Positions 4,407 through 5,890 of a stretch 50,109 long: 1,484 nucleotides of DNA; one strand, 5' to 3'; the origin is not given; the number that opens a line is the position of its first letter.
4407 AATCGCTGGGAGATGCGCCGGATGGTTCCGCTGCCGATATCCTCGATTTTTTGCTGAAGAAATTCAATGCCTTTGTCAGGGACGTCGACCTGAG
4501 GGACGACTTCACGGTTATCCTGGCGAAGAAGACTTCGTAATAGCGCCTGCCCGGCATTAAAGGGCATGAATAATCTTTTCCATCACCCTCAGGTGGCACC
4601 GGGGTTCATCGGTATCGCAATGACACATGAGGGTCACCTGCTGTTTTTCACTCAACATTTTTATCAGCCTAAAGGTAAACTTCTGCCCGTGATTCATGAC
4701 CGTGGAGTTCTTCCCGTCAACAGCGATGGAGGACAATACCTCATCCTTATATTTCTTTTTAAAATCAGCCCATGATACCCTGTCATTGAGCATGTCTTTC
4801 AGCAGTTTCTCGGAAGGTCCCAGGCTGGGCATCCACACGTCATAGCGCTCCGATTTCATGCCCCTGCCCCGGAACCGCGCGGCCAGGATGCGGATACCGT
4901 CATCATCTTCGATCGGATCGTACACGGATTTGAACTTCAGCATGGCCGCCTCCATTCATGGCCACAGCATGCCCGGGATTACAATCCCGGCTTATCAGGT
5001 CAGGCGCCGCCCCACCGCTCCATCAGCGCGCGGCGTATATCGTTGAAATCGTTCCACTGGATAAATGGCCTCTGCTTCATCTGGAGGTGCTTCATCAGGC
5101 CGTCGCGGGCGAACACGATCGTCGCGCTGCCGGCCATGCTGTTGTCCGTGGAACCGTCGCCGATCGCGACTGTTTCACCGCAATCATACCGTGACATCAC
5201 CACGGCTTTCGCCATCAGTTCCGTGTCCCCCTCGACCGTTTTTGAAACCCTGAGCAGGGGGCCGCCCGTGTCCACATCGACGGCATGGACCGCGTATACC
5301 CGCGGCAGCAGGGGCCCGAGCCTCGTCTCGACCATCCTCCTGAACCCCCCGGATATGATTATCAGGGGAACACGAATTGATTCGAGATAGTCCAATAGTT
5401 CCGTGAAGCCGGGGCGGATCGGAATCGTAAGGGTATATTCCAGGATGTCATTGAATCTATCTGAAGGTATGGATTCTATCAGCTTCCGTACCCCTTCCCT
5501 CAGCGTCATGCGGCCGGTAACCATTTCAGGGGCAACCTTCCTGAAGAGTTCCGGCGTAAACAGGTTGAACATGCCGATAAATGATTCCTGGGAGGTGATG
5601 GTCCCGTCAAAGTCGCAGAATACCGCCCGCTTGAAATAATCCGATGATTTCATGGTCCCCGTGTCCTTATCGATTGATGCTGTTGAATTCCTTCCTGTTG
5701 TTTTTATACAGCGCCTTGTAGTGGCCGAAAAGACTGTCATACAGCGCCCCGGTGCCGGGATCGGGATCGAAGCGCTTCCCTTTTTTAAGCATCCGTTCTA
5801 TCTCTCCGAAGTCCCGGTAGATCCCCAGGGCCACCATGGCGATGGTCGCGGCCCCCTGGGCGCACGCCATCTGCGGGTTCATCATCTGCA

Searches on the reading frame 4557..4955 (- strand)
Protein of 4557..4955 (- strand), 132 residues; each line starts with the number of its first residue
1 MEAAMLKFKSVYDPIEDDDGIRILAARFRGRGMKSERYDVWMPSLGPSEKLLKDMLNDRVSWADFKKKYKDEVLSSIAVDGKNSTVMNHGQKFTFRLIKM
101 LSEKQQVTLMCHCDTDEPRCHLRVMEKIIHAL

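Call 53: search_protein_families(library=pfam, proteins=[window:4557-4955:-], max_evalue=0.00001)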
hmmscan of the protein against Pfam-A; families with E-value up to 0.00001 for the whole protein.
window:4557-4955:- (132 aa): 3 families
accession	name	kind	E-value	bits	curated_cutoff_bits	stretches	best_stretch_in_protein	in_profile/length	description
PF22751.1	DUF488-N3a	-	4.6e-28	98.3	27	1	7-129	2-114/118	Active DUF488-N3 subclade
PF22752.1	DUF488-N3i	-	4.9e-13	50.2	27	1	5-75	1-73/131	Inactive DUF488-N3 subclade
PF04343.18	DUF488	-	2e-11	45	22.2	1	8-127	2-119/121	Domain of unknown function DUF488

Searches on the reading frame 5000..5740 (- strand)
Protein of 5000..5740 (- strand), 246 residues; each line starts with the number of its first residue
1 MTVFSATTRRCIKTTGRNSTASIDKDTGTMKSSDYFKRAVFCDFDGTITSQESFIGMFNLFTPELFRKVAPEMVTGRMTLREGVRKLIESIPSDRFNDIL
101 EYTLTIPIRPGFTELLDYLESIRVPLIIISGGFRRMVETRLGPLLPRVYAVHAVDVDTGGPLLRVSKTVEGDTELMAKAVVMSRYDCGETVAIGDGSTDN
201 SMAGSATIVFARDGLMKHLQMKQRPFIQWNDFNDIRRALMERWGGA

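Call 53: search_protein_families(library=pfam, proteins=[window:5000-5740:-], max_evalue=0.00001)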
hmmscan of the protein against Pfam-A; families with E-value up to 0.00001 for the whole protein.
window:5000-5740:- (246 aa): 2 families
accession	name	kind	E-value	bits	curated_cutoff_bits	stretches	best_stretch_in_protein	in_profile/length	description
PF00702.32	Hydrolase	-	1.3e-10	42.4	26.4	1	38-206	2-190/191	haloacid dehalogenase-like hydrolase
PF12710.13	HAD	-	2.7e-10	41.4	27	1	40-203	1-188/189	haloacid dehalogenase-like hydrolase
